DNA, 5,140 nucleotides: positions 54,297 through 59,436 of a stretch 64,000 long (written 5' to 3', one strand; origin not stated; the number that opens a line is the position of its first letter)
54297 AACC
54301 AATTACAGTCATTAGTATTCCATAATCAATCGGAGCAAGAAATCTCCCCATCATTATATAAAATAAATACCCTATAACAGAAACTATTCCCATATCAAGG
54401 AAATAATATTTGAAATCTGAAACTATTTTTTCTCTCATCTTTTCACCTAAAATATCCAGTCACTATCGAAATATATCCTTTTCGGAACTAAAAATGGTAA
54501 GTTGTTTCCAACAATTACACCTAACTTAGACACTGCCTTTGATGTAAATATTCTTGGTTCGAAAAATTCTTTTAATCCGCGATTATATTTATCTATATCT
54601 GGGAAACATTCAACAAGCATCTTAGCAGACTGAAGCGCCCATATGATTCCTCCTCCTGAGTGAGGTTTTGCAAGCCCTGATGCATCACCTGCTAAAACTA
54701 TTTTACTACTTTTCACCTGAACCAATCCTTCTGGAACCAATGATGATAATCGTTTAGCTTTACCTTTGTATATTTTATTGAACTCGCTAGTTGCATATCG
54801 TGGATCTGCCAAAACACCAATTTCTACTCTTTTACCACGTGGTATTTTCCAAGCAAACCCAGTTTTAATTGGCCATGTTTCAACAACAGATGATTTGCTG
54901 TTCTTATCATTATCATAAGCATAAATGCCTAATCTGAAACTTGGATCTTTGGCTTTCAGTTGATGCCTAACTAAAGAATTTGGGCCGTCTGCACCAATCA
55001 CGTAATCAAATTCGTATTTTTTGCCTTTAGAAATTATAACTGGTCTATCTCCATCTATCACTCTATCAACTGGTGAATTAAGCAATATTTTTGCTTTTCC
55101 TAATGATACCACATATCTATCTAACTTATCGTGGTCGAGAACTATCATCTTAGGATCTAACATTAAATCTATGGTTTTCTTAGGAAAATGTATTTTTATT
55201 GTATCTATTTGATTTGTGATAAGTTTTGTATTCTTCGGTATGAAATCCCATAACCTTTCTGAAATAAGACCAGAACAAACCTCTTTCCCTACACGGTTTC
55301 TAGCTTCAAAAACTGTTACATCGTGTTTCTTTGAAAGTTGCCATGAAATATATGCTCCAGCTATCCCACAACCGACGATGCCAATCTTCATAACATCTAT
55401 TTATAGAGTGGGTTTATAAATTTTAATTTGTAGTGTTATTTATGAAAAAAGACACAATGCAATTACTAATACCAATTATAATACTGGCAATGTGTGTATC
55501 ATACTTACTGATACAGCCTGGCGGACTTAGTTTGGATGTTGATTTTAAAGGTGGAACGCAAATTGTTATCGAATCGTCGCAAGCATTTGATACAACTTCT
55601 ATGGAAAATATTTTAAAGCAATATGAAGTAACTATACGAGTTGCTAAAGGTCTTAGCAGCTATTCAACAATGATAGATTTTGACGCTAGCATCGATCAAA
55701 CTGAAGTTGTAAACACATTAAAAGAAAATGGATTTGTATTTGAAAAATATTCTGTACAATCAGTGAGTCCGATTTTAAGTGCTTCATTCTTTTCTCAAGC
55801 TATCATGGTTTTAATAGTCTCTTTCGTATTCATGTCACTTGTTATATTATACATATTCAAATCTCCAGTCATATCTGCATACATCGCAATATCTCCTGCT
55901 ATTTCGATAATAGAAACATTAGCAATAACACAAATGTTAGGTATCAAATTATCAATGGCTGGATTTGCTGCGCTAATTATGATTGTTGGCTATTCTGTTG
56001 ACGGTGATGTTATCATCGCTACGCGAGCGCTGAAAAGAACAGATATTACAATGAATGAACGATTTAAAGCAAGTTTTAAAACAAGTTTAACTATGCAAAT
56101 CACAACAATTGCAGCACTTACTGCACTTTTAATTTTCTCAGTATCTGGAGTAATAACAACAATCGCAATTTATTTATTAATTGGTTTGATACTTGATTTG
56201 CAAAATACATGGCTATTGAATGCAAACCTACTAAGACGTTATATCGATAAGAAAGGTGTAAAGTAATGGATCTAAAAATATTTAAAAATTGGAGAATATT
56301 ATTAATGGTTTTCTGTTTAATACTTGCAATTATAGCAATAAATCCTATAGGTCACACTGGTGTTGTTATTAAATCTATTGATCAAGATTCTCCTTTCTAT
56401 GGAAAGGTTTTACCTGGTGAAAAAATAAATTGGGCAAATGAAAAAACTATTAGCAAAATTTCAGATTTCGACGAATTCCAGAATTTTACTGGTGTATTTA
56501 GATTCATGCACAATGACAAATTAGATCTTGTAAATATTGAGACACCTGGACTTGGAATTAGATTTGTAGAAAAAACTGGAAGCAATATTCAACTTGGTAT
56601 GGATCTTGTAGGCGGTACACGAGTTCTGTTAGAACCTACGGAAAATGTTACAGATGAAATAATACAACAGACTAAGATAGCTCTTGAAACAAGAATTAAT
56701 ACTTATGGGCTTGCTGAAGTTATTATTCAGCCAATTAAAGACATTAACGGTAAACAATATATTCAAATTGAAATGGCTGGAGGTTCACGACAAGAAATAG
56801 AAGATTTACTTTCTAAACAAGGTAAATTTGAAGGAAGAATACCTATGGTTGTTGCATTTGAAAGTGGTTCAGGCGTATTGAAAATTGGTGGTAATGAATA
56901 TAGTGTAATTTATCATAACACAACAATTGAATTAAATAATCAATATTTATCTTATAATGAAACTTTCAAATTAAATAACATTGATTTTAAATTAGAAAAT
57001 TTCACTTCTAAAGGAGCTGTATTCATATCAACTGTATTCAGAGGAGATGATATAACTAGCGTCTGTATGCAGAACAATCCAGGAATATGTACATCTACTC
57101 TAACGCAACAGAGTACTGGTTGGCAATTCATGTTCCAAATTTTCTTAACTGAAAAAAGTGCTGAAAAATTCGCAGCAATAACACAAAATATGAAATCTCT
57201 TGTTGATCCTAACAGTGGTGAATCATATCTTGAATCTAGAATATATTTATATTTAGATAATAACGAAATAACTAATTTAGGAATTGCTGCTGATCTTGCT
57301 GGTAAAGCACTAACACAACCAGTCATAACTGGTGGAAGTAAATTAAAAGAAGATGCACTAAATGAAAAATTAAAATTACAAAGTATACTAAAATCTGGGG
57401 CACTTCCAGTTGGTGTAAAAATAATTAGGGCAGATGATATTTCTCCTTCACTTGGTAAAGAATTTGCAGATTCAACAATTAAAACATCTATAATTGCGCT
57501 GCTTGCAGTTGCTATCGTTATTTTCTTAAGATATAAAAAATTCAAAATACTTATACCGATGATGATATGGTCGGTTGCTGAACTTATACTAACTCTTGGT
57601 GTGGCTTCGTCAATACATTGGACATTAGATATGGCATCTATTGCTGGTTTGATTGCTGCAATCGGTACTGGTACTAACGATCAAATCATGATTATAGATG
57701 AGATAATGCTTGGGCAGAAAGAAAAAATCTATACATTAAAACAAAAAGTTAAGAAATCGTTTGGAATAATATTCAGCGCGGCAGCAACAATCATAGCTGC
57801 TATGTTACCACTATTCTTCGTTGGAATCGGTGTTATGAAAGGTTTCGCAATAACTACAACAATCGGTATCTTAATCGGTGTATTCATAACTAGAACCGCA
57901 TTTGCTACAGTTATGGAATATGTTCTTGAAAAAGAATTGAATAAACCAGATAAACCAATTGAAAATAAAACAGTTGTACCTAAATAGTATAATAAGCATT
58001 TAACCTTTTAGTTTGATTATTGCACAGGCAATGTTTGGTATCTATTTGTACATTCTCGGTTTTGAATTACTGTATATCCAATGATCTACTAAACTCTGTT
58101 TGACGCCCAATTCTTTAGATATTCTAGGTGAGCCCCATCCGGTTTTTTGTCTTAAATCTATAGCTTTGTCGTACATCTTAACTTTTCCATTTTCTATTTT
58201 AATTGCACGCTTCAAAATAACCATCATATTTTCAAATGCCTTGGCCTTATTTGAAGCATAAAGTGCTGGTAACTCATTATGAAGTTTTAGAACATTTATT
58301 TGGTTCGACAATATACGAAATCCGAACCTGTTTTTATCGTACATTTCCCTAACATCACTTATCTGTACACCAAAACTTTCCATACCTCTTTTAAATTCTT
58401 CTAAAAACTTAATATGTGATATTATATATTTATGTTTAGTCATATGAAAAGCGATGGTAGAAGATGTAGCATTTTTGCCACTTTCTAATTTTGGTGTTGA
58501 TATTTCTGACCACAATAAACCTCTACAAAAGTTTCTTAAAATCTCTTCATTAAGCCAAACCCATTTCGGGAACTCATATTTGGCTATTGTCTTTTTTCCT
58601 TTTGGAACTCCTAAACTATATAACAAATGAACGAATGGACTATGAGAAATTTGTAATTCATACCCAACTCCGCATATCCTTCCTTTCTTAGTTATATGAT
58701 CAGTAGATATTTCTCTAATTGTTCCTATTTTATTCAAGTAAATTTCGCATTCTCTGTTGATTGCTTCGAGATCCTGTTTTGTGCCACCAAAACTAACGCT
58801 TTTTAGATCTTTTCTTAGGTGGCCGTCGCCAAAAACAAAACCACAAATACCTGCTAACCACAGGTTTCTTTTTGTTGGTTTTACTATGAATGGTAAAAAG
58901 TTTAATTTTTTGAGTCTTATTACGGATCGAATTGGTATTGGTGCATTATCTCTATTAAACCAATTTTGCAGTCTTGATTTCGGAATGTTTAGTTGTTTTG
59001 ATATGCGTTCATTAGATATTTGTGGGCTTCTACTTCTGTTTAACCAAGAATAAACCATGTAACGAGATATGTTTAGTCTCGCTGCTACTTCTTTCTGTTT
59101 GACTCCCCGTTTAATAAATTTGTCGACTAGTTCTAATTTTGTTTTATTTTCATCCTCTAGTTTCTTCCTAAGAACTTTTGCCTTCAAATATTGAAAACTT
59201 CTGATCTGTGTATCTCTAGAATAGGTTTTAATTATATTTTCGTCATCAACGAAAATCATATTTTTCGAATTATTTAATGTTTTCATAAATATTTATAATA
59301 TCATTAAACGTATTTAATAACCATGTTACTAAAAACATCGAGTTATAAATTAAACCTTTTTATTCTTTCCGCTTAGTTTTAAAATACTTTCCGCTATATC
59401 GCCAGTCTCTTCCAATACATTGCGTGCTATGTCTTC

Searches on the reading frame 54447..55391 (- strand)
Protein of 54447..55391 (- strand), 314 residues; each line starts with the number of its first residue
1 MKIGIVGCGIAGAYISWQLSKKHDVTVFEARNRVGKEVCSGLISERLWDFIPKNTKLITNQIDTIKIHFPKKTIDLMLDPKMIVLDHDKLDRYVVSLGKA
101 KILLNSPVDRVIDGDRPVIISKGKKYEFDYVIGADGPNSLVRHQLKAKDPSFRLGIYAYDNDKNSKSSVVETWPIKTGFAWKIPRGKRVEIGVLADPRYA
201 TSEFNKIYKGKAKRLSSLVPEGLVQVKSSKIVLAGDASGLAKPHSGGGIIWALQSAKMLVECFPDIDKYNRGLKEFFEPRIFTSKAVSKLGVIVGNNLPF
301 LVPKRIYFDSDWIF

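Call 29: search_protein_families(library=pfam, proteins=[window:54447-55391:-], max_evalue=0.0001)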
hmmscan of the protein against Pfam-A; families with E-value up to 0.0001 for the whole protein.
window:54447-55391:- (314 aa): 3 families
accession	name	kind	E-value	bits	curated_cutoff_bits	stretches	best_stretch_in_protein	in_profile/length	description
PF13450.12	NAD_binding_8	-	4.9e-07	30.4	21.9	1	5-35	1-32/68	NAD(P)-binding Rossmann-like domain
PF01266.30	DAO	-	1.9e-06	28.1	27.9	0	3-36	2-36/353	FAD dependent oxidoreductase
PF01494.25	FAD_binding_3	-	3.3e-05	23.7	22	0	128-187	150-220/349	FAD binding domain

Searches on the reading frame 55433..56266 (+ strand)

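Call 98: search_protein_families(library=pfam, proteins=[window:55433-56266:+], max_evalue=0.001)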
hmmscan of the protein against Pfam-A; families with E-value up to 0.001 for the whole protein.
window:55433-56266:+ (277 aa): 1 family
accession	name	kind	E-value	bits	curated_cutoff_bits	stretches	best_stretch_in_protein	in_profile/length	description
PF02355.23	SecD_SecF_C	-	1.2e-24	87.2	20.5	1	94-271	4-187/189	Protein export membrane protein SecD/SecF, C-terminal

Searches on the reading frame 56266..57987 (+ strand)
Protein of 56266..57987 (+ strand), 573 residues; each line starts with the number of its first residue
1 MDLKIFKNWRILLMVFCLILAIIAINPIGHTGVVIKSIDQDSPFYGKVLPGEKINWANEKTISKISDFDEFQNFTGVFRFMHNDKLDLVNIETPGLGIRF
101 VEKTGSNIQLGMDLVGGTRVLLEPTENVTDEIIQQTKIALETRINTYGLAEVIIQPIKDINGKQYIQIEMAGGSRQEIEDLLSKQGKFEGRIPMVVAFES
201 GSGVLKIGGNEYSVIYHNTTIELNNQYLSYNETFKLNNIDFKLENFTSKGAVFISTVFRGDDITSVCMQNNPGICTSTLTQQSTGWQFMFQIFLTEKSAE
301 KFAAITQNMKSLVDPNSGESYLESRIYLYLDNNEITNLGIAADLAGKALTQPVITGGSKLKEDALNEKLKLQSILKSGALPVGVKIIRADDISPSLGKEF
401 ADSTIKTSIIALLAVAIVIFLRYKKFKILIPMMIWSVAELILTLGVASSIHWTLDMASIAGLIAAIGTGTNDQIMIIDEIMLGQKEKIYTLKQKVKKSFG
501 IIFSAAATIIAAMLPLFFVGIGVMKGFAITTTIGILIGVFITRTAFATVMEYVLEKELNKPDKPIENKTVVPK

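Call 12: search_protein_families(library=pfam, proteins=[window:56266-57987:+], max_evalue=0.0001)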
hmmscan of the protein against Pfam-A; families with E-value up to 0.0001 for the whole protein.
window:56266-57987:+ (573 aa): 3 families
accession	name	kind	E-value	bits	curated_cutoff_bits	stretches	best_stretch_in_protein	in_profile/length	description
PF02355.23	SecD_SecF_C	-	8.4e-15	55.1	20.5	1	384-540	13-173/189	Protein export membrane protein SecD/SecF, C-terminal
PF03176.21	MMPL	-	1.8e-09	37.4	20.5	1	297-563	52-312/333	MMPL family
PF00873.25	ACR_tran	-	8.3e-05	20.9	28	0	374-554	306-490/1021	AcrB/AcrD/AcrF family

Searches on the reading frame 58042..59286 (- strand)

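Call 12: search_protein_families(library=pfam, proteins=[window:58042-59286:-], max_evalue=0.0001)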
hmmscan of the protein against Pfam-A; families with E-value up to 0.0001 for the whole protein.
window:58042-59286:- (414 aa): 6 families
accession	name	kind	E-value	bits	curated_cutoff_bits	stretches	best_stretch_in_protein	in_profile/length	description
PF13384.12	HTH_23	-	8.1e-12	45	24.6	0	49-85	6-41/50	Homeodomain-like domain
PF15943.11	YdaS_toxin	-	1.3e-06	28.5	30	0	64-95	11-40/65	Bacterial toxin YdaS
PF13518.12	HTH_28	-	3.6e-06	27.4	25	0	50-84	2-35/52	Helix-turn-helix domain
PF01381.28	HTH_3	-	8e-06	26.2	23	0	59-91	7-39/55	Helix-turn-helix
PF07022.19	Phage_CI_repr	-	1.2e-05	26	22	0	61-88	11-39/65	Bacteriophage CI repressor helix-turn-helix domain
PF08281.18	Sigma70_r4_2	-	4e-05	23.6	25.7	0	61-86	26-51/54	Sigma-70, region 4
